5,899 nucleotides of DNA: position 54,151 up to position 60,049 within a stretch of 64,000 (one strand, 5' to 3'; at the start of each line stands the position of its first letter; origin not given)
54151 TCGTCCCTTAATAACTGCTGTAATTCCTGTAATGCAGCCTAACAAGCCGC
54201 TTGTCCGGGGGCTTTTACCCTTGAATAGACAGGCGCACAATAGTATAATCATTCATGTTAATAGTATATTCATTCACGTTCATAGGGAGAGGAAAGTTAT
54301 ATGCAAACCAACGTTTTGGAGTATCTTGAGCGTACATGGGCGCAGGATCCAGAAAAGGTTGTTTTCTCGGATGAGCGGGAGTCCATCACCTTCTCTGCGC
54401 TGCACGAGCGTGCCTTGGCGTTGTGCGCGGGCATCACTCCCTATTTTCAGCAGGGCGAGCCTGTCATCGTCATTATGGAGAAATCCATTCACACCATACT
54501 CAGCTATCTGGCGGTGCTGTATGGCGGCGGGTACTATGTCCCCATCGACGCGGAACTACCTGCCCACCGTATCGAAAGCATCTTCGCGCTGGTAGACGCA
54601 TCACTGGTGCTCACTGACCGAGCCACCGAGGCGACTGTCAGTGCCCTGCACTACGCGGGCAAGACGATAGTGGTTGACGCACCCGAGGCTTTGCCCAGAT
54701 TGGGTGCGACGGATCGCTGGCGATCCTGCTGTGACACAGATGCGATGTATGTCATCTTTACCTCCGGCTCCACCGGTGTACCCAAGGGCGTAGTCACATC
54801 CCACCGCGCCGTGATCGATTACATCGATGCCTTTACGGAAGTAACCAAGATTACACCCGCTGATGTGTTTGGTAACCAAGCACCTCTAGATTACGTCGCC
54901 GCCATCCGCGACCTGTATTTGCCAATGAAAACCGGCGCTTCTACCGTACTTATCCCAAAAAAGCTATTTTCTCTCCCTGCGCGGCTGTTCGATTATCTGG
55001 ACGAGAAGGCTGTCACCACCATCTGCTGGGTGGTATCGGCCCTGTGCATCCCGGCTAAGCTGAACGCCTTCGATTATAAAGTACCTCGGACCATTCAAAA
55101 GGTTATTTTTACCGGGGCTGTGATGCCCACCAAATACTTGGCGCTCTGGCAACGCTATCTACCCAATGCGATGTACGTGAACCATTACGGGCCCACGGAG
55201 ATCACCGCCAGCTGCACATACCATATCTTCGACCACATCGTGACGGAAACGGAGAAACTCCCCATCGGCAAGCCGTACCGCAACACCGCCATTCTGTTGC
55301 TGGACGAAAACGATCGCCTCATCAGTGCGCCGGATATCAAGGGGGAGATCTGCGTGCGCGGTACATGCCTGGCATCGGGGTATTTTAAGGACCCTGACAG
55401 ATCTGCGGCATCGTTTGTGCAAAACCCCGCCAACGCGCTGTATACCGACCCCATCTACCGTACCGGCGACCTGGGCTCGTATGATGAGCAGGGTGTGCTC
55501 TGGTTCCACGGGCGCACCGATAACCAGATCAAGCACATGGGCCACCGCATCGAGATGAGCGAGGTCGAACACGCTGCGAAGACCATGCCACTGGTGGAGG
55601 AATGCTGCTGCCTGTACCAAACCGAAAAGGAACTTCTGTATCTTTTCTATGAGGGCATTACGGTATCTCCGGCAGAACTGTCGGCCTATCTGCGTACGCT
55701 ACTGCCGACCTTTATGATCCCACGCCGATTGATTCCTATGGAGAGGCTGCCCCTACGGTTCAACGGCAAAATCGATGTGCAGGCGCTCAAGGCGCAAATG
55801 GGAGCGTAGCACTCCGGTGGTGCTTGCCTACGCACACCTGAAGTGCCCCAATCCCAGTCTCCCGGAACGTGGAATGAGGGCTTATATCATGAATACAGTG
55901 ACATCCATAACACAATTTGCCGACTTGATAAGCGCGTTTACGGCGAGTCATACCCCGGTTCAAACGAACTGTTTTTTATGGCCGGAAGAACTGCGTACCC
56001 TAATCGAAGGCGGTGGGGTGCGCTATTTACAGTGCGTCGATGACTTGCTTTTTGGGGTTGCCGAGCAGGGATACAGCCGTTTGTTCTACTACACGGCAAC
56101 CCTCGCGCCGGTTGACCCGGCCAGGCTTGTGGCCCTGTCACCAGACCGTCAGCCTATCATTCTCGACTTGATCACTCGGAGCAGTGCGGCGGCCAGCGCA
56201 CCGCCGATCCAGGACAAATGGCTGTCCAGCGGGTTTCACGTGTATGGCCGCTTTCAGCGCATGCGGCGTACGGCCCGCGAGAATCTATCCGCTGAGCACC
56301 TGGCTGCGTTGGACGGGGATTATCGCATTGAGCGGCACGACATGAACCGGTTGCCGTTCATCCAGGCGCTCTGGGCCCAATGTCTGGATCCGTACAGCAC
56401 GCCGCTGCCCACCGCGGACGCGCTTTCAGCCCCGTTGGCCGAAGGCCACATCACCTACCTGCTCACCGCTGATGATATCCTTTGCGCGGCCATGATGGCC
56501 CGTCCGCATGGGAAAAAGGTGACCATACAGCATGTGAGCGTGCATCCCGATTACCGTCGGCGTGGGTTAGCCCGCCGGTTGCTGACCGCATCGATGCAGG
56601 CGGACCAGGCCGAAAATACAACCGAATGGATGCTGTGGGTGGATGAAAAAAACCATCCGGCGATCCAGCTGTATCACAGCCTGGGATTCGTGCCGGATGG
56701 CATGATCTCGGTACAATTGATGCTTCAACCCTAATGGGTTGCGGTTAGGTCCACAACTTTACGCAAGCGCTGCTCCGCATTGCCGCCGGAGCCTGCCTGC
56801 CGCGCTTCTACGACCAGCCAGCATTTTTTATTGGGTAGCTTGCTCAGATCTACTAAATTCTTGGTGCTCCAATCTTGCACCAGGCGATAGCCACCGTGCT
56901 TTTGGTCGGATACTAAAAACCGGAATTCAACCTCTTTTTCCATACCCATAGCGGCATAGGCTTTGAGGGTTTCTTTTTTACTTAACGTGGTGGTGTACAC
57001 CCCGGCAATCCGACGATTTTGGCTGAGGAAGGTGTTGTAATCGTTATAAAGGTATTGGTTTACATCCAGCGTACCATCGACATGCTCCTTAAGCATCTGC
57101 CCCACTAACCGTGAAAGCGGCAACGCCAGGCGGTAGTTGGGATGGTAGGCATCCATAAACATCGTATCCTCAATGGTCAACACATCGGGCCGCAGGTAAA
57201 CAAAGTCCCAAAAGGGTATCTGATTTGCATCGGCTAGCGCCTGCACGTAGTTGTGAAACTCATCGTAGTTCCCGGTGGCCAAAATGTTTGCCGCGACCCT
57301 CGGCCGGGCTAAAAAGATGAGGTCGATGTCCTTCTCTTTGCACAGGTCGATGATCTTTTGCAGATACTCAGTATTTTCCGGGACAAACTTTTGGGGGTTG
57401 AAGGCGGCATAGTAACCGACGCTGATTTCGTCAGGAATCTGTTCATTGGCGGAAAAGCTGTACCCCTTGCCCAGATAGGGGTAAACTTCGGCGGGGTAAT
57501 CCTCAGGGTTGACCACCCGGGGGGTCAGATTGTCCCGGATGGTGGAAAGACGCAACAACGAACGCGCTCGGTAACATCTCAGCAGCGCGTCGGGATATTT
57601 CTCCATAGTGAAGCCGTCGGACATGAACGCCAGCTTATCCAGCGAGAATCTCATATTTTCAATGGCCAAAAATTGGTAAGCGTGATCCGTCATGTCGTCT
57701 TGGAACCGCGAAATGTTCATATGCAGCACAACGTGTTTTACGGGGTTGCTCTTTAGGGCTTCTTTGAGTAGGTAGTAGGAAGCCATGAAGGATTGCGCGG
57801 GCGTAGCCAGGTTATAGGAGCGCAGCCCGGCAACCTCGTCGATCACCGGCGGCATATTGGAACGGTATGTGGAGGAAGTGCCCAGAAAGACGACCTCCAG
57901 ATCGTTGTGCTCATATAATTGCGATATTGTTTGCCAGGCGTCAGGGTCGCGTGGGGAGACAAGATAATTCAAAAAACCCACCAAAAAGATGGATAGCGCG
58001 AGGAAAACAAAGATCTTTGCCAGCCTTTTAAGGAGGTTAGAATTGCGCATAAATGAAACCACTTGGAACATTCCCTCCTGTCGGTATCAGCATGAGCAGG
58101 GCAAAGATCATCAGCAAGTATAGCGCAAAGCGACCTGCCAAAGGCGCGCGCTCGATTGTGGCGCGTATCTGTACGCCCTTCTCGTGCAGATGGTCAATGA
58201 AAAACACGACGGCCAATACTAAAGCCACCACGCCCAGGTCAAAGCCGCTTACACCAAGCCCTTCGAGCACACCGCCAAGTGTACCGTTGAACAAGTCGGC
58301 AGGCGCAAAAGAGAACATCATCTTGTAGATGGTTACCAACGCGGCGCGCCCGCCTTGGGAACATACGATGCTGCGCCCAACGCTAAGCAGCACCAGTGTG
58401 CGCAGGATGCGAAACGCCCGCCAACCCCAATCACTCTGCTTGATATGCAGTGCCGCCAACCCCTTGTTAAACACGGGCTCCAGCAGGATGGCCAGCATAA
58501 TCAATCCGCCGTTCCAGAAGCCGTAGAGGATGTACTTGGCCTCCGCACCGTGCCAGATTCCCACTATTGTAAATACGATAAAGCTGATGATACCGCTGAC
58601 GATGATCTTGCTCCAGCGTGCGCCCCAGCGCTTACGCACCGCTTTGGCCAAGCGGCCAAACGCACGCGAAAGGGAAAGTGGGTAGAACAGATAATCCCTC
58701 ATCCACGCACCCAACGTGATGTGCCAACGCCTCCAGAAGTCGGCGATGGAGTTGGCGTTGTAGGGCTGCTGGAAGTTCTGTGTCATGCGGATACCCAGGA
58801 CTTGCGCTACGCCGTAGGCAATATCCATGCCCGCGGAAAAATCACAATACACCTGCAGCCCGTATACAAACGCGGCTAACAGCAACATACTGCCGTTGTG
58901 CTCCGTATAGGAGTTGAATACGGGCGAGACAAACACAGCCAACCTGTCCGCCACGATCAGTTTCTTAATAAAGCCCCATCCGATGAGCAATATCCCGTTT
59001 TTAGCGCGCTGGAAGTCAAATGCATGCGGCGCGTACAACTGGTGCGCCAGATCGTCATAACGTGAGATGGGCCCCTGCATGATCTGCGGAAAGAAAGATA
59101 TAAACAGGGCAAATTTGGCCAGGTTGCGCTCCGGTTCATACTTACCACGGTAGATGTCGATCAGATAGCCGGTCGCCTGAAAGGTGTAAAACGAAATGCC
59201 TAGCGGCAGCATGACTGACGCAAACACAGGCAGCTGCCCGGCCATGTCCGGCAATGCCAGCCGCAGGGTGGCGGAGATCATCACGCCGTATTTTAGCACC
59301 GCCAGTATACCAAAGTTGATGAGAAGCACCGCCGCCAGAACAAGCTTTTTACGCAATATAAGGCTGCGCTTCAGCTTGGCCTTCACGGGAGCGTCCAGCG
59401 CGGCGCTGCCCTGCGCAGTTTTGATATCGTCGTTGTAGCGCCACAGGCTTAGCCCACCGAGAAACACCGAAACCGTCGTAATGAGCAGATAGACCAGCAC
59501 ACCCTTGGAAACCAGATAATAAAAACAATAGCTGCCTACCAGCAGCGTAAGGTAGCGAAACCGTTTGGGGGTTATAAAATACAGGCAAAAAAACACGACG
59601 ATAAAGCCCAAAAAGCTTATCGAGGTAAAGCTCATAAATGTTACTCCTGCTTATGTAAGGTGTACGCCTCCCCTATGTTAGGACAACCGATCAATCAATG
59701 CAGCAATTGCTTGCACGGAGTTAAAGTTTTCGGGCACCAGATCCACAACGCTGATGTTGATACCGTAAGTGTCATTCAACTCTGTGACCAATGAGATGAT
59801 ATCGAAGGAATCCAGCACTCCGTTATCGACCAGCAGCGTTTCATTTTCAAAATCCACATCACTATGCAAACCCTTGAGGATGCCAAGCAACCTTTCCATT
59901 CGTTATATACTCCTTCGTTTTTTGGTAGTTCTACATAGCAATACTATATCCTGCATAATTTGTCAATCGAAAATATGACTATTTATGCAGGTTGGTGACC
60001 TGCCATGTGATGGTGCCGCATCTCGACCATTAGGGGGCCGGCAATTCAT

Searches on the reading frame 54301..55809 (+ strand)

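Call 15: search_protein_families(library=pfam, proteins=[window:54301-55809:+], max_evalue=0.001)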
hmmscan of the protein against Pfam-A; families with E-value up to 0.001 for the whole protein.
window:54301-55809:+ (502 aa): 2 families
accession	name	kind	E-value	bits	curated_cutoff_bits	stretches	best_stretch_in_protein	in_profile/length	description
PF00501.34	AMP-binding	-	2.6e-61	208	29.9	1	9-362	1-384/384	AMP-binding enzyme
PF13193.12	AMP-binding_C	-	0.00047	21.5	24.5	0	421-490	1-76/76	AMP-binding enzyme C-terminal domain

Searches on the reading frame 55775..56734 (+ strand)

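Call 15: search_protein_families(library=pfam, proteins=[window:55775-56734:+], max_evalue=0.001)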
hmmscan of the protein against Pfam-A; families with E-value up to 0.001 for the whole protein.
window:55775-56734:+ (319 aa): 6 families
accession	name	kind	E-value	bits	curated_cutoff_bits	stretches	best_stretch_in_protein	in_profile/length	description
PF00583.31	Acetyltransf_1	-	3.6e-13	50.2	20.7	1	226-305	34-116/116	Acetyltransferase (GNAT) family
PF13508.13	Acetyltransf_7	-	5.7e-12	46.3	27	1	228-306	6-83/84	Acetyltransferase (GNAT) domain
PF08445.16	FR47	-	1.3e-10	41.6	22.1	1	236-305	12-77/86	FR47-like protein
PF13673.13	Acetyltransf_10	-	1.6e-07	31.8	23.6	1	229-308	35-110/128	Acetyltransferase (GNAT) domain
PF13527.13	Acetyltransf_9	-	0.00012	22.5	25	1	250-305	74-124/127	Acetyltransferase (GNAT) domain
PF14542.12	Acetyltransf_CG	-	0.00032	21.2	30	1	244-281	20-57/80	GCN5-related N-acetyl-transferase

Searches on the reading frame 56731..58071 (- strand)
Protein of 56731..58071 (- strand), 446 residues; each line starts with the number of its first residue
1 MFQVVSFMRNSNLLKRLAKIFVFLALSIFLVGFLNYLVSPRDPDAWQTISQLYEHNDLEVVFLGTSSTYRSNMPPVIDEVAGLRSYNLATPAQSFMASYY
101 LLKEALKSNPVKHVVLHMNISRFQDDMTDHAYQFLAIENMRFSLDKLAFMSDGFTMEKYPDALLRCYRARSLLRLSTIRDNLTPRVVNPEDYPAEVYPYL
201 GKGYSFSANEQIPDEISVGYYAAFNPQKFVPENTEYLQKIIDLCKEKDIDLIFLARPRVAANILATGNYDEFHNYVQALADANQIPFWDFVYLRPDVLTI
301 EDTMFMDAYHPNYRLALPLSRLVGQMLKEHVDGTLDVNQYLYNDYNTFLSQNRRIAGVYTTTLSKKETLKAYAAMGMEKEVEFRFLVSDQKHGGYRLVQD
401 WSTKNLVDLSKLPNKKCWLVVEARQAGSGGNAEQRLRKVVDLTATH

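Call 15: search_protein_families(library=pfam, proteins=[window:56731-58071:-], max_evalue=0.001)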
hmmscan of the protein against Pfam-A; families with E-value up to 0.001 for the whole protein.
window:56731-58071:- (446 aa): 1 family
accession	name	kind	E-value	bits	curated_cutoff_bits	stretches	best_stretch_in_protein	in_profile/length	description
PF07611.17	DUF1574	-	1e-05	25.5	29.1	1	60-291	65-310/342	Protein of unknown function (DUF1574)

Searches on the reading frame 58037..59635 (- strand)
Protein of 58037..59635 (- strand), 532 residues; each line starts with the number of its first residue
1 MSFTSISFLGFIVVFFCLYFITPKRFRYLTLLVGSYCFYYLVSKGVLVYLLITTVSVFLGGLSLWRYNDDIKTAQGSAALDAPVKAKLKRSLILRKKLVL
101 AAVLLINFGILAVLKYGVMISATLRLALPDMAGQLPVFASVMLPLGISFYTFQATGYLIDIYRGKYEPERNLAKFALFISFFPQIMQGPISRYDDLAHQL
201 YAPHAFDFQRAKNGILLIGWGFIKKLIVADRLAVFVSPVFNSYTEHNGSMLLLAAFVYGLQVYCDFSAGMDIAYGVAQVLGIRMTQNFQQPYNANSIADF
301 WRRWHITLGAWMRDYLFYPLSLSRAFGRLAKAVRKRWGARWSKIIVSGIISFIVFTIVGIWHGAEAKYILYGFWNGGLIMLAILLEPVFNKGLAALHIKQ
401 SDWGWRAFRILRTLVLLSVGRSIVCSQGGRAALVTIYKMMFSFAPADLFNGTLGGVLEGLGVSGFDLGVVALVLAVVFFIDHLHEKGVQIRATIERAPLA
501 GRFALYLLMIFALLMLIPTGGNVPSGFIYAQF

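Call 15: search_protein_families(library=pfam, proteins=[window:58037-59635:-], max_evalue=0.001)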
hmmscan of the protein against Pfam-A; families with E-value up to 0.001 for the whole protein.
window:58037-59635:- (532 aa): 1 family
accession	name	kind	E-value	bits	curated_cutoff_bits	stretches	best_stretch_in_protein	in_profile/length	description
PF03062.24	MBOAT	-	4e-14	53.1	27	1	171-325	80-254/337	MBOAT, membrane-bound O-acyltransferase family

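Call 70: find_related_loci(query=window:58037-59635:-, collection=genome_contigs, flank=10000)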
Query window:58037-59635:- (532 aa) in genome_contigs; peptide patterns used: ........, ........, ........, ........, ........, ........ (x = any residue, [..] = any of these).
127 stretches matched a pattern; 68 encode a relative of the query (tblastn E <= 1e-3); 68 distinct loci.
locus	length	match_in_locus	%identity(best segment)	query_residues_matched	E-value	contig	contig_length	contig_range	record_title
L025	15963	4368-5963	92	1-532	0e+0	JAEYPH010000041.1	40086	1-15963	MAG: Bacillota bacterium isolate OH_CBB_189 k127_1602110, whole genome shotgun sequence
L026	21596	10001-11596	46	1-532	7e-139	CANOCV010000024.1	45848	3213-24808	MAG TPA_asm: uncultured Roseburia sp. isolate SRR13921779_bin.39_metawrap_v1.3_MAG genome assembly, contig: NODE.1396_le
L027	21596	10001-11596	45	1-532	2e-135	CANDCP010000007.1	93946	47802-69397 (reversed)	MAG TPA_asm: uncultured Roseburia sp. isolate ERR6760080_bin.81_metawrap_v1.3_MAG genome assembly, contig: ERZ12802742.3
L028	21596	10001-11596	42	1-532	2e-132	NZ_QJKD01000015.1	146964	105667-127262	Hungatella effluvii strain DSM 24995 Ga0244553_115, whole genome shotgun sequence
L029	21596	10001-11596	41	1-532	2e-130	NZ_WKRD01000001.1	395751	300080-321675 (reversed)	Lachnospira eligens strain BIOML-A1 scaffold1_size395751, whole genome shotgun sequence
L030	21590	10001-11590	43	1-532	6e-130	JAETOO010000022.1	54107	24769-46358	MAG: Oscillospiraceae bacterium isolate S14_Bin4 scaffold_691, whole genome shotgun sequence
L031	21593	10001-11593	43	1-532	1e-125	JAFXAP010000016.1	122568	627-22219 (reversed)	MAG: Clostridia bacterium isolate RGIG6241 Sheep_Rectum-2__c975146, whole genome shotgun sequence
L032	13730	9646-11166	41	1-506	2e-125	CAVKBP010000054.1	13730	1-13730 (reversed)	Ruminococcus sp. CAG:382 isolate H07683-L1_cleanbin_000014 genome assembly, contig: Spades_H07683-L1_contig_3765, whole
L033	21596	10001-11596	40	1-532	4e-123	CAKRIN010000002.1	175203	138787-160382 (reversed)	MAG: uncultured Lachnospira sp. isolate REFINED_METABAT215_TOP10_CONTIGS_1500_ASSEMBLY_K77_MERGED__Hadza_PheChl_Fiber-Ha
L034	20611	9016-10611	40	1-532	7e-123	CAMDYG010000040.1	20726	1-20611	MAG: uncultured Eubacterium sp. isolate SRR11489789_bin.15_metaWRAP_v1.3_MAG genome assembly, contig: ERZ11466733.3348,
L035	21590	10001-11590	41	1-532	2e-119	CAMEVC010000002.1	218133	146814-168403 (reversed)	MAG: uncultured Eubacterium sp. isolate SRR11489784_bin.36_metaWRAP_v1.3_MAG genome assembly, contig: ERZ11466716.9, who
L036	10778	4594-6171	39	1-532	2e-117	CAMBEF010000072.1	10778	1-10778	MAG: uncultured Bacteroides sp. isolate SRR17382107_bin.5_metaWRAP_v1.3_MAG genome assembly, contig: ERZ10544659.4670, w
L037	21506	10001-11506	41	1-532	7e-117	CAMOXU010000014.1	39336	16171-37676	MAG: uncultured Clostridia bacterium isolate SRR873600_bin.3_metaWRAP_v1.3_MAG genome assembly, contig: NODE_1583_length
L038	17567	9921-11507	40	1-532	3e-113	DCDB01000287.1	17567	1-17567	MAG TPA_asm: Lachnospiraceae bacterium UBA1066 UBA1066_contig_9031, whole genome shotgun sequence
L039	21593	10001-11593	41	1-532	2e-112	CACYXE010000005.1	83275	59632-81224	MAG: Ruminococcaceae bacterium isolate RUG12358 genome assembly, contig: RUG12358_asm_5, whole genome shotgun sequence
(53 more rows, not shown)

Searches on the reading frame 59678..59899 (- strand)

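Call 15: search_protein_families(library=pfam, proteins=[window:59678-59899:-], max_evalue=0.001)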
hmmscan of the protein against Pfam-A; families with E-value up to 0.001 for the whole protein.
window:59678-59899:- (73 aa): 1 family
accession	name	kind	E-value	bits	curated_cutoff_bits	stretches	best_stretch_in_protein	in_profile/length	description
PF00550.31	PP-binding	-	3.5e-06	27.6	20.8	1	18-69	19-67/67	Phosphopantetheine attachment site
